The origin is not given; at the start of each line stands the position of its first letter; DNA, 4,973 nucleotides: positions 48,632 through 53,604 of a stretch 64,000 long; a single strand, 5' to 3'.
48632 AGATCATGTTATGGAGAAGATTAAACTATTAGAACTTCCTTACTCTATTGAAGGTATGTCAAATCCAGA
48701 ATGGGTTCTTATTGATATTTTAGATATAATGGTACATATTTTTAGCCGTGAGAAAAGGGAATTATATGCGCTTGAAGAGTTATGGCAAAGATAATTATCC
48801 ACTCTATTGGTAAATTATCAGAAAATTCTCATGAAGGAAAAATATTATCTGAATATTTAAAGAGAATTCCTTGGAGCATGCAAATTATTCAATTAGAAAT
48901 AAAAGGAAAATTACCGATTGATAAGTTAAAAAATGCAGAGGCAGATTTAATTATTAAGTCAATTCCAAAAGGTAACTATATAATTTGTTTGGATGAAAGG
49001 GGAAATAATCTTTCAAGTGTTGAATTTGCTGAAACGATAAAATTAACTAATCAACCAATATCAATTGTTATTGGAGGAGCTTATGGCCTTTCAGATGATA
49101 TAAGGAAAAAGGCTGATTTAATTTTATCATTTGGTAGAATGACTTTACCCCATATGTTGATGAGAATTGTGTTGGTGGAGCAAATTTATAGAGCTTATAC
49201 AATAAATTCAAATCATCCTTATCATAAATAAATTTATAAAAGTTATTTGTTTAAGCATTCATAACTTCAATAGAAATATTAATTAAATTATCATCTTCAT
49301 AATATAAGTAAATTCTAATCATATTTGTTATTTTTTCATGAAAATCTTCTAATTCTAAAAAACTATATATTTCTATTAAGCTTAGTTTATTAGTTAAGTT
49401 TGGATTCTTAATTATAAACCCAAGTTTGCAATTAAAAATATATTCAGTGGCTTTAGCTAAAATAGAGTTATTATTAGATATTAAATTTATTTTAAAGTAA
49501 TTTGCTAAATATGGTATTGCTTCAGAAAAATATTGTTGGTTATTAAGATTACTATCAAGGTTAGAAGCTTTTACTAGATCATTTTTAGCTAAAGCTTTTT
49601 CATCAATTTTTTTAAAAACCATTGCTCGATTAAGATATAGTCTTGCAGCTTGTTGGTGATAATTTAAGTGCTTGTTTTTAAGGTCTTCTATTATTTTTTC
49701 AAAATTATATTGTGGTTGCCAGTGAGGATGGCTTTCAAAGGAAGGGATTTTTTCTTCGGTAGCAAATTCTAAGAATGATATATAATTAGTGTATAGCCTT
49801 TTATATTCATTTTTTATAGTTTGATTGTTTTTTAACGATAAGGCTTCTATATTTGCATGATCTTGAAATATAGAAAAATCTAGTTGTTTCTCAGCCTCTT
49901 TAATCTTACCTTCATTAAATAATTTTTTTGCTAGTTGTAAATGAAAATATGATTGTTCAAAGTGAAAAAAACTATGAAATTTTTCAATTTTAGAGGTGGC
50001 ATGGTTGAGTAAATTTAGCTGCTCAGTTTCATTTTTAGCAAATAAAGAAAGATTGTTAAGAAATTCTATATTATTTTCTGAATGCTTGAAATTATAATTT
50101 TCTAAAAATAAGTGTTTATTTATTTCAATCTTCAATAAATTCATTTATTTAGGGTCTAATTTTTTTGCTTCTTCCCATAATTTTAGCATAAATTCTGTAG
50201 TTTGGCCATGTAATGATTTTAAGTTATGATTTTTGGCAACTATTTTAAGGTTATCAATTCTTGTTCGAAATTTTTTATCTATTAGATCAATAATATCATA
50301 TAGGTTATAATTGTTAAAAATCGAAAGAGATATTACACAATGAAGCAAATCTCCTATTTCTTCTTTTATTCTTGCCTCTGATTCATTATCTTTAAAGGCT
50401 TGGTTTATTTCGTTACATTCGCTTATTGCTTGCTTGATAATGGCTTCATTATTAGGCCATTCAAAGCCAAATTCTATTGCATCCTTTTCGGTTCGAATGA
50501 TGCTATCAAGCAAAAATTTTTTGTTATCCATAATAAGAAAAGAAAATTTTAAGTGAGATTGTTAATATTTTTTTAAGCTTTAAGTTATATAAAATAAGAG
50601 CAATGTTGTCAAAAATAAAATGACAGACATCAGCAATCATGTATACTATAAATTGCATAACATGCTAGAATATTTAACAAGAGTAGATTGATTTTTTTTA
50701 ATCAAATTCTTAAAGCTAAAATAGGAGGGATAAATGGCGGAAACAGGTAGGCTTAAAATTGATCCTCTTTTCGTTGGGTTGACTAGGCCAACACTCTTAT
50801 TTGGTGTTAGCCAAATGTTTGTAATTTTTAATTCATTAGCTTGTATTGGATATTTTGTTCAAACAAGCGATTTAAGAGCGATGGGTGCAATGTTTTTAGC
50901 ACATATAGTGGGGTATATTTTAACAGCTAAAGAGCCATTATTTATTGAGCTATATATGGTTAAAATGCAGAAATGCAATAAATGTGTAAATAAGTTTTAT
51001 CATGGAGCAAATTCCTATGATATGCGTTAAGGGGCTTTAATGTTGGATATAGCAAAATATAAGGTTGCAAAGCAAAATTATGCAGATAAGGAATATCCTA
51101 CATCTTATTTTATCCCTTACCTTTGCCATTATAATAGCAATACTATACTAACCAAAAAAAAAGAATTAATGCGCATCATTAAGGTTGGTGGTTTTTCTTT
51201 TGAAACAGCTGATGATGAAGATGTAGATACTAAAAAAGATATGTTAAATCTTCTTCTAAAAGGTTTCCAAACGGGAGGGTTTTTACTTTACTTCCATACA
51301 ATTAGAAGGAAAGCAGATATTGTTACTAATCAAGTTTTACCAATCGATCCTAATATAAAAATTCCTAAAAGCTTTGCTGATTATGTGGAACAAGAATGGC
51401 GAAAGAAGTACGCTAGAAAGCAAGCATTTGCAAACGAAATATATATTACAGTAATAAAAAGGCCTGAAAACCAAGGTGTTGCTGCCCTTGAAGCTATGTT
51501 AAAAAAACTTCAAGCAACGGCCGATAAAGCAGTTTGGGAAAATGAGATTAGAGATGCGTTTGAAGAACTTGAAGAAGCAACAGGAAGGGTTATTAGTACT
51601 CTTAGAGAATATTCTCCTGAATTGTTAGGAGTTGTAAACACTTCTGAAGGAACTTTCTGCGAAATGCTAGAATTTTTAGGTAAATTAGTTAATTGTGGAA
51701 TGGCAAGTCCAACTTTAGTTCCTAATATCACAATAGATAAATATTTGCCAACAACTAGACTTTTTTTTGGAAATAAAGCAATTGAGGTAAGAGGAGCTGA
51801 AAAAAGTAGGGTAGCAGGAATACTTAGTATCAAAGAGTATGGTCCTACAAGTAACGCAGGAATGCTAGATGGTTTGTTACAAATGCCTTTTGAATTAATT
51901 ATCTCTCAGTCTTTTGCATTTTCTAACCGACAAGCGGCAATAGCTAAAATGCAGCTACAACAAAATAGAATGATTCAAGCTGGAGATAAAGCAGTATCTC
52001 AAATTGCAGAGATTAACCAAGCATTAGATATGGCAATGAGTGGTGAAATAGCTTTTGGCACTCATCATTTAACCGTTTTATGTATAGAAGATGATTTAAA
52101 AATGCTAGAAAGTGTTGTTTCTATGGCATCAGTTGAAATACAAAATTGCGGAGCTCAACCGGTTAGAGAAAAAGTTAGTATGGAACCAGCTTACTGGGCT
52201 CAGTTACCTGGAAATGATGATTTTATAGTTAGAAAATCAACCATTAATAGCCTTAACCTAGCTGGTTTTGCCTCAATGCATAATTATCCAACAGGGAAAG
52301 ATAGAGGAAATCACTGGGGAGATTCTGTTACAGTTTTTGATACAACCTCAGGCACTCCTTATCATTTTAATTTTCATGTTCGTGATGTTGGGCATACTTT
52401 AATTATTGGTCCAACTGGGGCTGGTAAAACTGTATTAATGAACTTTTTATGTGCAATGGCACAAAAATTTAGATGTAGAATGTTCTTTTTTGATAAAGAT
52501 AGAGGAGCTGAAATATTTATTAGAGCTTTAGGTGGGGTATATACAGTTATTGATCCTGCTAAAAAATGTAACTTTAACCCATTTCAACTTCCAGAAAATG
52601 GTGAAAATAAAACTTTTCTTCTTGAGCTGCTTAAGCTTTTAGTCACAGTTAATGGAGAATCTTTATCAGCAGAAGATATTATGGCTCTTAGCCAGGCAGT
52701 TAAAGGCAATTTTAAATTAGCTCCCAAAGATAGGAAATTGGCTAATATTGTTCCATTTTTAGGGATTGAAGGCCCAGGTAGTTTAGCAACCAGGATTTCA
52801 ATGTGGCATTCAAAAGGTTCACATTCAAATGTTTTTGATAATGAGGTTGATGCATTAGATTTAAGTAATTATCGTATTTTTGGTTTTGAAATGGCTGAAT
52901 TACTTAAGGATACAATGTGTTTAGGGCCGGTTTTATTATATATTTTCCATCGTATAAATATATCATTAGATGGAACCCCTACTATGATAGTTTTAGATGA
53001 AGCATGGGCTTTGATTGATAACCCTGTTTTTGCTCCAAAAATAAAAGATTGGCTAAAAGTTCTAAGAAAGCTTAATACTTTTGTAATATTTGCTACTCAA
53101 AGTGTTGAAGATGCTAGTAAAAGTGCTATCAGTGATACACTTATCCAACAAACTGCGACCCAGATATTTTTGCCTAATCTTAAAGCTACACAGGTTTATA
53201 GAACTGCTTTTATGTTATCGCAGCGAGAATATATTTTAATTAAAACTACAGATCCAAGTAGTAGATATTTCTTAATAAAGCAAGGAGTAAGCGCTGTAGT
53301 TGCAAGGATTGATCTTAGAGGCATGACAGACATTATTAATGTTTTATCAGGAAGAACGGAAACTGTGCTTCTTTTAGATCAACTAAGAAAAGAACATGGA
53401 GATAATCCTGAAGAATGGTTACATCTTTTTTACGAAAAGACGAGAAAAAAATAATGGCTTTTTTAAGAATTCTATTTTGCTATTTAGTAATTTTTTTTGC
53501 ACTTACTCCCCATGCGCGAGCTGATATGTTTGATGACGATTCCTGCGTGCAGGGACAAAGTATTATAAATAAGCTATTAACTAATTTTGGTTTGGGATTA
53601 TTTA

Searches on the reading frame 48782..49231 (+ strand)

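Call 91: search_protein_families(library=pfam, proteins=[window:48782-49231:+], max_evalue=0.00001)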
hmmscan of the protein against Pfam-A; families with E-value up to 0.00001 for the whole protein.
window:48782-49231:+ (149 aa): 1 family
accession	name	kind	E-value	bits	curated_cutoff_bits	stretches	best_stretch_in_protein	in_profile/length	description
PF02590.22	SPOUT_MTase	-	2.3e-42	145.1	27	1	3-148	2-154/154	Predicted SPOUT methyltransferase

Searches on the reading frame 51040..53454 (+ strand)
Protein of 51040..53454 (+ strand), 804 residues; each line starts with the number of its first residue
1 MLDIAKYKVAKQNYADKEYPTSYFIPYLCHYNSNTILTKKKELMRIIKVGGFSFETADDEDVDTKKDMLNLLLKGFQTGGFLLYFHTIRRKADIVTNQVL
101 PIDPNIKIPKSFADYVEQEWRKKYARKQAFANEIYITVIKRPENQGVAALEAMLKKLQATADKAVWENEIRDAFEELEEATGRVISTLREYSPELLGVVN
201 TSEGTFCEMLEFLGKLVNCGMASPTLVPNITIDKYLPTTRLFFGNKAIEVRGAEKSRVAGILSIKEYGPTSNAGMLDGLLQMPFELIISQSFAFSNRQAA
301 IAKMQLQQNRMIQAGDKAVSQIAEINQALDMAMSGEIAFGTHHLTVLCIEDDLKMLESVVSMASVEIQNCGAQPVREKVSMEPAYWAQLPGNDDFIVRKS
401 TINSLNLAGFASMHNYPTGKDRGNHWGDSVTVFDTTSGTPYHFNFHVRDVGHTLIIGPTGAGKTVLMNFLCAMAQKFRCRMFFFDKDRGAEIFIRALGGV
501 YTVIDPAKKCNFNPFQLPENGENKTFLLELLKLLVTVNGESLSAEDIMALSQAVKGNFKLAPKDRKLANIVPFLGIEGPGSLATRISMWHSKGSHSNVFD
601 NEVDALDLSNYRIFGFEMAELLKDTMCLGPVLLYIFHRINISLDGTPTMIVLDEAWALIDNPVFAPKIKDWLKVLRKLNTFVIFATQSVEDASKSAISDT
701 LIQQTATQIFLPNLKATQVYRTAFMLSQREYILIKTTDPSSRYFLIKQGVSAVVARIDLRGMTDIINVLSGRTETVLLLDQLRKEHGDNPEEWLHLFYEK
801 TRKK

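Call 18: search_protein_families(library=pfam, proteins=[window:51040-53454:+], max_evalue=0.001)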
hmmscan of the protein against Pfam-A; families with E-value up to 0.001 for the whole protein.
window:51040-53454:+ (804 aa): 4 families
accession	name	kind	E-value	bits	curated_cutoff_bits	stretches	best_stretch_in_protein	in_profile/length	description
PF03135.19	CagE_TrbE_VirB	-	5.4e-58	196.8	21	1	195-398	2-204/204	CagE, TrbE, VirB family, component of type IV transporter system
PF19044.6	P-loop_TraG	-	1.2e-18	67.4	25.8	2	593-715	194-320/413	TraG P-loop domain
PF12846.13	AAA_10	-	1e-09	38.4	27.5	1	451-550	22-112/362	AAA-like domain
PF13476.12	AAA_23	-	0.00033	21.8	27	0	443-472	15-41/201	AAA domain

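Call 45: find_related_loci(query=window:51040-53451:+, collection=genome_contigs, flank=1000)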
Query window:51040-53451:+ (804 aa) in genome_contigs; peptide patterns used: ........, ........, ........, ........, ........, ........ (x = any residue, [..] = any of these).
137 stretches matched a pattern; 112 encode a relative of the query (tblastn E <= 1e-3); the best 80 are kept; 80 distinct loci.
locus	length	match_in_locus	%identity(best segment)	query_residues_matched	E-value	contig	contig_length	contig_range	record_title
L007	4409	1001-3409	86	1-803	0e+0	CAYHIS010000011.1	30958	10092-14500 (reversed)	MAG TPA_asm: uncultured Rickettsiales bacterium isolate ERP119705_co14_100 genome assembly, contig: NODE_1109_length_309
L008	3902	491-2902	81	1-804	0e+0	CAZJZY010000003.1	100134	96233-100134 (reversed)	MAG TPA_asm: uncultured Rickettsiales bacterium isolate SRP285395_co2_454 genome assembly, contig: NODE_238_length_10013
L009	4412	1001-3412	79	1-804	0e+0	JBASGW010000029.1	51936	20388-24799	MAG: Rickettsiales bacterium isolate MFD12111_ilm_asm_bin4 k127_95754, whole genome shotgun sequence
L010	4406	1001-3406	70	2-803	0e+0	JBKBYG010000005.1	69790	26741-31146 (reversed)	MAG: Alphaproteobacteria bacterium isolate 21I_056.bin.21 NODE_5_length_69790_cov_4.509331, whole genome shotgun sequenc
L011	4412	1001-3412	69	1-803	0e+0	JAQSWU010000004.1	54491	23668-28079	MAG: Rickettsiaceae bacterium isolate C_No_T20_C_bin.96 scaffold_290, whole genome shotgun sequence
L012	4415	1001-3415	68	1-804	0e+0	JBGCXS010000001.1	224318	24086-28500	MAG: Rickettsiales endosymbiont of Dermacentor nuttalli isolate NX048 NODE_4_length_224318_cov_24.923394, whole genome s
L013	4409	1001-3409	67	1-803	0e+0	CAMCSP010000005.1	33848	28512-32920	MAG: Rickettsia typhi isolate LH-02apr19-40 genome assembly, contig: LH-02apr19-C2405, whole genome shotgun sequence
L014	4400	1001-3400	68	1-803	0e+0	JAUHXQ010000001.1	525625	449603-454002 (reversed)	MAG: Alphaproteobacteria bacterium isolate 3_bin.12 NODE_28_length_525625_cov_10.004411, whole genome shotgun sequence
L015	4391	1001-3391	66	1-802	0e+0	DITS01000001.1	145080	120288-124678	MAG TPA_asm: Alphaproteobacteria bacterium UBA6178 UBA6178_contig_11560, whole genome shotgun sequence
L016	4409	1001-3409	66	1-803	0e+0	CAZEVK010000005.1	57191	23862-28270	MAG TPA_asm: uncultured Rickettsia sp. isolate SRP286056_co2_91 genome assembly, contig: NODE_574_length_57191_cov_5.871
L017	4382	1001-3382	66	11-803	0e+0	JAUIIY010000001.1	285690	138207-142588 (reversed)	MAG: Alphaproteobacteria bacterium isolate Co_bin.286 NODE_387_length_285690_cov_1.456845, whole genome shotgun sequence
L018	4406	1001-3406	66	1-801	0e+0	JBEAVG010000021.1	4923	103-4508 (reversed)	MAG: Pseudomonadota bacterium isolate NASQAN2011_250_B_bin.6 scaffold_199196, whole genome shotgun sequence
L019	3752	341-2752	65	1-804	0e+0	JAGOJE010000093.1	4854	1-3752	MAG: Rickettsiaceae bacterium isolate Gw_Eff_bin_100 Gw_Eff_61785_length_4854_cov_4.552359, whole genome shotgun sequenc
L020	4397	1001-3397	65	1-803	0e+0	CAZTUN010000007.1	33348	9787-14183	MAG TPA_asm: uncultured Rickettsiales bacterium isolate SRP342105_co1_302 genome assembly, contig: NODE_1674_length_3334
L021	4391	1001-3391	65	8-803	0e+0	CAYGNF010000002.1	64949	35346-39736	MAG TPA_asm: uncultured Rickettsiaceae bacterium isolate ERP117304_co1_181 genome assembly, contig: NODE_541_length_6494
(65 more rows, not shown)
